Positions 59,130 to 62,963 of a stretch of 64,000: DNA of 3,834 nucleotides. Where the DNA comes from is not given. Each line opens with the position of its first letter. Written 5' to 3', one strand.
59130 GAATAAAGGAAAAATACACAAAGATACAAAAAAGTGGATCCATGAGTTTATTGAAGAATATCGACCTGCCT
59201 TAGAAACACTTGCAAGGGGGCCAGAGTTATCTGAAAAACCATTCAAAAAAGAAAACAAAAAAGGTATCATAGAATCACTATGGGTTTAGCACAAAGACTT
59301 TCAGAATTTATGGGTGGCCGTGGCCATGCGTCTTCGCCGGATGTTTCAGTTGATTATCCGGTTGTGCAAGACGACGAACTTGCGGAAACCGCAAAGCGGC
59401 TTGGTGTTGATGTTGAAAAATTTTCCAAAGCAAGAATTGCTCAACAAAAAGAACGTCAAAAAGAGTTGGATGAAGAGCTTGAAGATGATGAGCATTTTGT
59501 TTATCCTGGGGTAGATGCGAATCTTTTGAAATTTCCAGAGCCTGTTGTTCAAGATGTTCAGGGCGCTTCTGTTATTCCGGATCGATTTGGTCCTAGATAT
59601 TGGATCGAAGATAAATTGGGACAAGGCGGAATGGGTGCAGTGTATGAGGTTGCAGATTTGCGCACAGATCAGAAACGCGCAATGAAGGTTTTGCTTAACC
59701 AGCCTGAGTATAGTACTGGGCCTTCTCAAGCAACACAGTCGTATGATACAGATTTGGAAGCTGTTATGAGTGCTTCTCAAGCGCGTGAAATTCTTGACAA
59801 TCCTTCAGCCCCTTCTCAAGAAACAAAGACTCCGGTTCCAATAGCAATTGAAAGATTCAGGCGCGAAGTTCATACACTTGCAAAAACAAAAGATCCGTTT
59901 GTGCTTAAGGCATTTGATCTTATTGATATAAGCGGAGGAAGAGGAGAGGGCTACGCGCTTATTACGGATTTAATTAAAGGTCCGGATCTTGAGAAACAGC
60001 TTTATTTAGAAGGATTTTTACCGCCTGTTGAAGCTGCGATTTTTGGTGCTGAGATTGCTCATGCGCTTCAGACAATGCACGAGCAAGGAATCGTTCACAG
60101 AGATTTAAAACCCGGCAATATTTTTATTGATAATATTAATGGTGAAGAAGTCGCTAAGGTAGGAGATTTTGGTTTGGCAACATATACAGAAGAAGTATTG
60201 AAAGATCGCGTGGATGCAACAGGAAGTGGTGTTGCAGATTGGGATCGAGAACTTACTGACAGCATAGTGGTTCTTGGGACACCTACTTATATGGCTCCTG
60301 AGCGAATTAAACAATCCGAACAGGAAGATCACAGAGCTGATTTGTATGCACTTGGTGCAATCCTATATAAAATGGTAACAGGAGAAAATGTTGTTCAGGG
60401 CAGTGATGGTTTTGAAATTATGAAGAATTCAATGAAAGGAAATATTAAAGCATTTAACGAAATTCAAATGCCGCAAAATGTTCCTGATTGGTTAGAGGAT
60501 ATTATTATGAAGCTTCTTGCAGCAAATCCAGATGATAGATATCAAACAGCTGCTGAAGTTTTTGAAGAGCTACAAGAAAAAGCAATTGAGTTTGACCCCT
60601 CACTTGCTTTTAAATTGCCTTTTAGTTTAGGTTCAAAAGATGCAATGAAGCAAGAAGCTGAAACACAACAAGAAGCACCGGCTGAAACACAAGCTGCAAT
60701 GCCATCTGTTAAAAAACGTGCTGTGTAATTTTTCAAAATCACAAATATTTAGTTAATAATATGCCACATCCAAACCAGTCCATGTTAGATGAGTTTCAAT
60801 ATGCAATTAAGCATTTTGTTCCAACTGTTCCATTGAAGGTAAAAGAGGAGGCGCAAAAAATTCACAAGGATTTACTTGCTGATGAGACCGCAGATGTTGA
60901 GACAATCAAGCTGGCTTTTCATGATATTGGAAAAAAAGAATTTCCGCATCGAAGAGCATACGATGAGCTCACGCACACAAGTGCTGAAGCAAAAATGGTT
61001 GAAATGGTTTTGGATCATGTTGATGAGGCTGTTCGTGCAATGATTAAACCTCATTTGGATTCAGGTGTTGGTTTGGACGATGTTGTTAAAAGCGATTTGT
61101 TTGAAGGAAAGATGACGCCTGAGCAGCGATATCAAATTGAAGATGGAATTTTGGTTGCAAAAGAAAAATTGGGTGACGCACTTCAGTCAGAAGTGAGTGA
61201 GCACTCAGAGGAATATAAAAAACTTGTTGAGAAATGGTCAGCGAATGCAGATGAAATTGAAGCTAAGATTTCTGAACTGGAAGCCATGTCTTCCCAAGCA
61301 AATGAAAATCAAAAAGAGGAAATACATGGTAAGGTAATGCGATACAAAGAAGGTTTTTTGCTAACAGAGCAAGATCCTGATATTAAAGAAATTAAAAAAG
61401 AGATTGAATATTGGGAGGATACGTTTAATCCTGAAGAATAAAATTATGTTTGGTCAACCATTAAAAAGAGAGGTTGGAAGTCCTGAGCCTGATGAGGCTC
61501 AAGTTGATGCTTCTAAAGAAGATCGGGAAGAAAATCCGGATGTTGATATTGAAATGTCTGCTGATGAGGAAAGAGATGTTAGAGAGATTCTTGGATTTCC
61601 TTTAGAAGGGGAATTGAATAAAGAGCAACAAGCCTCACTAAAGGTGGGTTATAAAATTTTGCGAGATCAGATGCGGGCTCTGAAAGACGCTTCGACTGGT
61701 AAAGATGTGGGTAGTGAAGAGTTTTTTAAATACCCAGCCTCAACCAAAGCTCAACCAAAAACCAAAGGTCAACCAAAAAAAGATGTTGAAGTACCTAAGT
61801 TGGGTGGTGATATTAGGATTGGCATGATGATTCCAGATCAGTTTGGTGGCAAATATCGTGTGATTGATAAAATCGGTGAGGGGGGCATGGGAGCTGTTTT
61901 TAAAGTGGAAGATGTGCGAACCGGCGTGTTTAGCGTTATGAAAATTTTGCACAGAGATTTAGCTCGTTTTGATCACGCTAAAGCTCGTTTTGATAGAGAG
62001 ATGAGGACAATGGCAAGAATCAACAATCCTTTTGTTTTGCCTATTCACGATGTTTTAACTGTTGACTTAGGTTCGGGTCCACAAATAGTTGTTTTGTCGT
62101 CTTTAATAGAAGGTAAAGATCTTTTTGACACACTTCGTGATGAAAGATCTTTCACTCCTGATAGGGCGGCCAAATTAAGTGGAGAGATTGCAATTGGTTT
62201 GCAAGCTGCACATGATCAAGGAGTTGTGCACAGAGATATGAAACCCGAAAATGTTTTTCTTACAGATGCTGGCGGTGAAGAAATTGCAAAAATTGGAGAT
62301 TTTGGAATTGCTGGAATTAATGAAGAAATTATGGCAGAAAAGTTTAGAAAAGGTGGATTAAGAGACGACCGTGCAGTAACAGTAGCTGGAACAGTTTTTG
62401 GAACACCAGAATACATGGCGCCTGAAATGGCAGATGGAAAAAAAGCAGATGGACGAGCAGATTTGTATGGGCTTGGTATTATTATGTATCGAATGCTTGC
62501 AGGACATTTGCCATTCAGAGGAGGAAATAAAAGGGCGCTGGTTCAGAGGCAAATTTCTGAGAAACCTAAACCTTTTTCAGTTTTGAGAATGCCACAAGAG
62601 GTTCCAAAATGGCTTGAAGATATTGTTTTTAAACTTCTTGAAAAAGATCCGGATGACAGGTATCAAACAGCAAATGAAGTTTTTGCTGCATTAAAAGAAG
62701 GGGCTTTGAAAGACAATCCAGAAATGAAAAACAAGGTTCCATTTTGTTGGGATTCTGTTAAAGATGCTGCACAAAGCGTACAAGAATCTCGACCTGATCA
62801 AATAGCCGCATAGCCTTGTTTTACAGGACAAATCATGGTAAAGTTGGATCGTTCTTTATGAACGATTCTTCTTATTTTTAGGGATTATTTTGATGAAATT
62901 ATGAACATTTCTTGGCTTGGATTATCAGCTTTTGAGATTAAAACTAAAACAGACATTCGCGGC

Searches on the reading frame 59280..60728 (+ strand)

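Call 44: search_protein_families(library=pfam, proteins=[window:59280-60728:+], max_evalue=0.0001)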
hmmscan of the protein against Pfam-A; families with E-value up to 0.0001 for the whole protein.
window:59280-60728:+ (482 aa): 3 families
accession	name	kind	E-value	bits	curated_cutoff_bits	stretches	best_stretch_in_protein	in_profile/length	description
PF00069.31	Pkinase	-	4.8e-41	141.3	31.7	1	191-426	43-256/263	Protein kinase domain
PF07714.23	PK_Tyr_Ser-Thr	-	2.2e-20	73.5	23.1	1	190-422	45-250/258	Protein tyrosine and serine/threonine kinase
PF01636.29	APH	-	4.1e-05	23.9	23.2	0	252-302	147-199/239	Phosphotransferase enzyme family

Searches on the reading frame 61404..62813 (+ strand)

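Call 44: search_protein_families(library=pfam, proteins=[window:61404-62813:+], max_evalue=0.0001)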
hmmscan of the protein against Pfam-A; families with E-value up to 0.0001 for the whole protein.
window:61404-62813:+ (469 aa): 2 families
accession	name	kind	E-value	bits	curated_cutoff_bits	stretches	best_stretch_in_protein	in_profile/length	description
PF00069.31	Pkinase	-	3.6e-45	154.9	31.7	1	151-422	1-254/263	Protein kinase domain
PF07714.23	PK_Tyr_Ser-Thr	-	9.1e-22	78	23.1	1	153-421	3-250/258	Protein tyrosine and serine/threonine kinase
